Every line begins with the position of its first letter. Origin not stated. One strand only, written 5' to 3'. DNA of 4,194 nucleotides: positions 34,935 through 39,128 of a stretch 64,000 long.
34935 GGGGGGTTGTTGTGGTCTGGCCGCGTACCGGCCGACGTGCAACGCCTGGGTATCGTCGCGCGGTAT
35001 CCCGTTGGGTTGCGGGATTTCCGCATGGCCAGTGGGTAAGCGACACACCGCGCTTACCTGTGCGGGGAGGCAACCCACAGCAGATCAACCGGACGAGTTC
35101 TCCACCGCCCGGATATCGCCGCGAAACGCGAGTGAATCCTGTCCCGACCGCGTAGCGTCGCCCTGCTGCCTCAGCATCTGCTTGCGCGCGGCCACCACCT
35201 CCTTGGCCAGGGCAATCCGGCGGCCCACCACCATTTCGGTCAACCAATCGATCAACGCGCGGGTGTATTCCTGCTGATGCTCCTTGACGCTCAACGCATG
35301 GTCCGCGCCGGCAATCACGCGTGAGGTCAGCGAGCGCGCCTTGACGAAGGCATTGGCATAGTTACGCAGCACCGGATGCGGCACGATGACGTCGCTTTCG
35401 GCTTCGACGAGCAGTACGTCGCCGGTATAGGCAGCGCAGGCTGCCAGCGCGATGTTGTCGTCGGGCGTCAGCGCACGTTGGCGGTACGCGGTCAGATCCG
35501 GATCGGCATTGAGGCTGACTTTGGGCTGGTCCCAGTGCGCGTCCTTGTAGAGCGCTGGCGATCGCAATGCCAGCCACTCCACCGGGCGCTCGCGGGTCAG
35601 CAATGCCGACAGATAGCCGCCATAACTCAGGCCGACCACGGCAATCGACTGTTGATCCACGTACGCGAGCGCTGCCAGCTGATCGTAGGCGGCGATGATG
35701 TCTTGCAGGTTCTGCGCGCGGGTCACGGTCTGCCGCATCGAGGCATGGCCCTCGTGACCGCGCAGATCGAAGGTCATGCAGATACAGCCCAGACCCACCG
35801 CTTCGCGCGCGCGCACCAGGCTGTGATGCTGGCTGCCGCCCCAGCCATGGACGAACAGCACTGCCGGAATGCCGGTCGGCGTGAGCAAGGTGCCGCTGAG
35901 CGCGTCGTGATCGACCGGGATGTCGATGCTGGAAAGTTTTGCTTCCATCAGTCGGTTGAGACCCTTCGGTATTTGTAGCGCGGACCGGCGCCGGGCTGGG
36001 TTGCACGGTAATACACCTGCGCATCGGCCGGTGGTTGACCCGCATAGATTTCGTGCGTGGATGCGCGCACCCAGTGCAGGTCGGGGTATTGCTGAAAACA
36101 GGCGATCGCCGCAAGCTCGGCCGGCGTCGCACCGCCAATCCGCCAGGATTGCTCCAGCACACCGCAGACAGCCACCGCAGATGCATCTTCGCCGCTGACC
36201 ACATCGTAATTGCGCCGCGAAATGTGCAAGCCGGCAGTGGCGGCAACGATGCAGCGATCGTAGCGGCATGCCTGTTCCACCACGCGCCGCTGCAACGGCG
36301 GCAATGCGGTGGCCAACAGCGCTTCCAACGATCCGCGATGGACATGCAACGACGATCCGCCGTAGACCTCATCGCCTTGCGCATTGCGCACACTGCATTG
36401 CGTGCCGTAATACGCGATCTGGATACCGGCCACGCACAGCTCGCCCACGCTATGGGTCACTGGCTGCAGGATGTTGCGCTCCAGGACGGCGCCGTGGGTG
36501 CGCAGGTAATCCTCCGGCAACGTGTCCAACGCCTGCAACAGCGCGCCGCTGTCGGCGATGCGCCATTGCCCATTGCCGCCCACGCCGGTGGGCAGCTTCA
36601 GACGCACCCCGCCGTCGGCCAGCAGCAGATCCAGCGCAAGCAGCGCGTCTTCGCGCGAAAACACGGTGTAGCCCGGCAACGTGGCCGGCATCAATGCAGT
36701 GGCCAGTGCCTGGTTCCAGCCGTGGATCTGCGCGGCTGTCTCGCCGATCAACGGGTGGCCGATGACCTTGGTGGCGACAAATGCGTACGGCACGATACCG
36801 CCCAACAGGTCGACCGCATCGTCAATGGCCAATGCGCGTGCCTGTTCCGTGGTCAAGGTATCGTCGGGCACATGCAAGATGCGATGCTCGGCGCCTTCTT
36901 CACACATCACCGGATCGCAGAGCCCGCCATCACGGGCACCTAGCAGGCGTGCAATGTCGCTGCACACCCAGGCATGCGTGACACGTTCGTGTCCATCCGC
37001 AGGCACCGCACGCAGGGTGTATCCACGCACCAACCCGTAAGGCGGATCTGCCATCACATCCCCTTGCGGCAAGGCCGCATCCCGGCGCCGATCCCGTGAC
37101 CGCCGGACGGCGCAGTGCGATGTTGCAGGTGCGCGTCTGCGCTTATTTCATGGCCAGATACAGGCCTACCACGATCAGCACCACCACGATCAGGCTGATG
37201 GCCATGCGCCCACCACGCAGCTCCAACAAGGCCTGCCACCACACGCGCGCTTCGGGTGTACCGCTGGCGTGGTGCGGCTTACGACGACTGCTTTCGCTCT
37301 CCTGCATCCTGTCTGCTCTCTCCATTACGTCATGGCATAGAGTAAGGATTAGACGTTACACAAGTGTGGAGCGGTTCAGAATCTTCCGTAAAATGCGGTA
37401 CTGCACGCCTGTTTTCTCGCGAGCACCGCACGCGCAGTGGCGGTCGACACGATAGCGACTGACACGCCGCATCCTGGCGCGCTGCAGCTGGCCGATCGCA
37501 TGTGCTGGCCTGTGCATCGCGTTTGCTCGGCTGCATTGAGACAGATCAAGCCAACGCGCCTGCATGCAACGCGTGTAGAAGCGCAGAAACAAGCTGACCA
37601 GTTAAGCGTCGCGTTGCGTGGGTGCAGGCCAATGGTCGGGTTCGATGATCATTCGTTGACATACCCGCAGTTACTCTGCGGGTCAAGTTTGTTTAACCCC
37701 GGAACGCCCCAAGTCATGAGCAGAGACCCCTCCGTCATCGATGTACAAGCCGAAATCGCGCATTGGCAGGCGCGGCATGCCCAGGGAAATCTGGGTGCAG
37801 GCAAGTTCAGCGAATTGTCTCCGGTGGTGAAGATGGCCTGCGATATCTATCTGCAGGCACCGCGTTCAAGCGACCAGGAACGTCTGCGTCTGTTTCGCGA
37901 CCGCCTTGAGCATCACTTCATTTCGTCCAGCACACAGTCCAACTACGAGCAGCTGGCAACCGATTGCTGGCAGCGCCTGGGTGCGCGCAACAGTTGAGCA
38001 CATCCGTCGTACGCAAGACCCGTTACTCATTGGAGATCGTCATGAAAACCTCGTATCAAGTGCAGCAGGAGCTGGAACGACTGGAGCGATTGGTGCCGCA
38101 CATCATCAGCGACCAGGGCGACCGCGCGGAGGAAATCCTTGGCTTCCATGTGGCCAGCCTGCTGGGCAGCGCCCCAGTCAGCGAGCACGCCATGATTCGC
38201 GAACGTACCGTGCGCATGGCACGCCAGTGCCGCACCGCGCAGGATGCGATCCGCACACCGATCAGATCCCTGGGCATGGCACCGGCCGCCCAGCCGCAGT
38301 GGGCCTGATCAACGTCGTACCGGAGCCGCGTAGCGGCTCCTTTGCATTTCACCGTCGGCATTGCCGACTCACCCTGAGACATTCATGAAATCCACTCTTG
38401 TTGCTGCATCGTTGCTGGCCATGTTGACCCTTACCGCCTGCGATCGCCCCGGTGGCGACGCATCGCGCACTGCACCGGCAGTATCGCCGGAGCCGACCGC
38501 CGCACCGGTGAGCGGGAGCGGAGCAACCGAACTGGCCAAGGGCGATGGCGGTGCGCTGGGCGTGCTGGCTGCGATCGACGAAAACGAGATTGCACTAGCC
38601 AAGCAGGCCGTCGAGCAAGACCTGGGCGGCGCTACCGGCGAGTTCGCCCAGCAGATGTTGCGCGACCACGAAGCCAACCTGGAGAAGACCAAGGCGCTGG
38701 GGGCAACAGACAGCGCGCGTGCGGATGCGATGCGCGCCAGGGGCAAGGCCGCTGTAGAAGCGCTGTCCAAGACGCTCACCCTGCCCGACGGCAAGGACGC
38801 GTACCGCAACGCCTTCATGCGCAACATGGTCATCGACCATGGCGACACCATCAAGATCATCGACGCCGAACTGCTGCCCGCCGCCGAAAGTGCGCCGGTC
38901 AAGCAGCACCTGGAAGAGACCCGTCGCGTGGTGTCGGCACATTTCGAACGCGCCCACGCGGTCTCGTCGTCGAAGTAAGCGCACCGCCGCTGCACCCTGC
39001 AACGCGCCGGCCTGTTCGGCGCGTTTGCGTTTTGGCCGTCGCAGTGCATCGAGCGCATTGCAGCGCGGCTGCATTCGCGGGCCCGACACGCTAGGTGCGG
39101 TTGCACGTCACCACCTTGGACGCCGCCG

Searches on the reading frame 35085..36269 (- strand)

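Call 68: search_protein_families(library=pfam, proteins=[window:35085-36269:-], max_evalue=0.0001)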
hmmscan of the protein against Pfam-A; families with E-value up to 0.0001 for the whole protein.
window:35085-36269:- (394 aa): 4 families
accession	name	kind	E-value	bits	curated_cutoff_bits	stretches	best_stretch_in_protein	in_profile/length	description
PF00326.27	Peptidase_S9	-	6.1e-12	45.9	22.6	1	160-346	13-209/213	Prolyl oligopeptidase family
PF12697.13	Abhydrolase_6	-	5.3e-09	37.5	26.3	1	137-326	1-206/217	Alpha/beta hydrolase family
PF00561.26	Abhydrolase_1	-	1.6e-08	34.9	25.8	1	135-231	1-95/245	alpha/beta hydrolase fold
PF12146.15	Hydrolase_4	-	6.2e-06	26.1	27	1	136-247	6-118/239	Serine aminopeptidase, S33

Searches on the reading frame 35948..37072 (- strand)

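Call 68: search_protein_families(library=pfam, proteins=[window:35948-37072:-], max_evalue=0.0001)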
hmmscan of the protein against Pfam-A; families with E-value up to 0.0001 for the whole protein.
window:35948-37072:- (374 aa): 1 family
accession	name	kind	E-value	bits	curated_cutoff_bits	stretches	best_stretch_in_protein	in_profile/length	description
PF11379.13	DUF3182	-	1.2e-124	416.3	26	1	25-368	10-353/354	Protein of unknown function (DUF3182)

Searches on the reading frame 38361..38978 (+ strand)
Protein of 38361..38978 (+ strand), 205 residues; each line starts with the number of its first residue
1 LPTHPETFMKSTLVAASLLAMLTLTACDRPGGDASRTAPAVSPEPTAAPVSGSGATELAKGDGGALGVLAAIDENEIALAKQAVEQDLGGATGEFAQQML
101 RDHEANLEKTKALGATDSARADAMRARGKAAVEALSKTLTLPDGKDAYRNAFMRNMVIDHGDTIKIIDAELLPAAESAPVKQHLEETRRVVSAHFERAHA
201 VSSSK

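Call 68: search_protein_families(library=pfam, proteins=[window:38361-38978:+], max_evalue=0.0001)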
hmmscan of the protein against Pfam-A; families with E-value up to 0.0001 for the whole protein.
window:38361-38978:+ (205 aa): 1 family
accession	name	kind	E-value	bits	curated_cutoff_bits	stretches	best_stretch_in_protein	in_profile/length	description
PF13628.12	DUF4142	-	2.3e-14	54.3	27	1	66-200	7-137/138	Domain of unknown function (DUF4142)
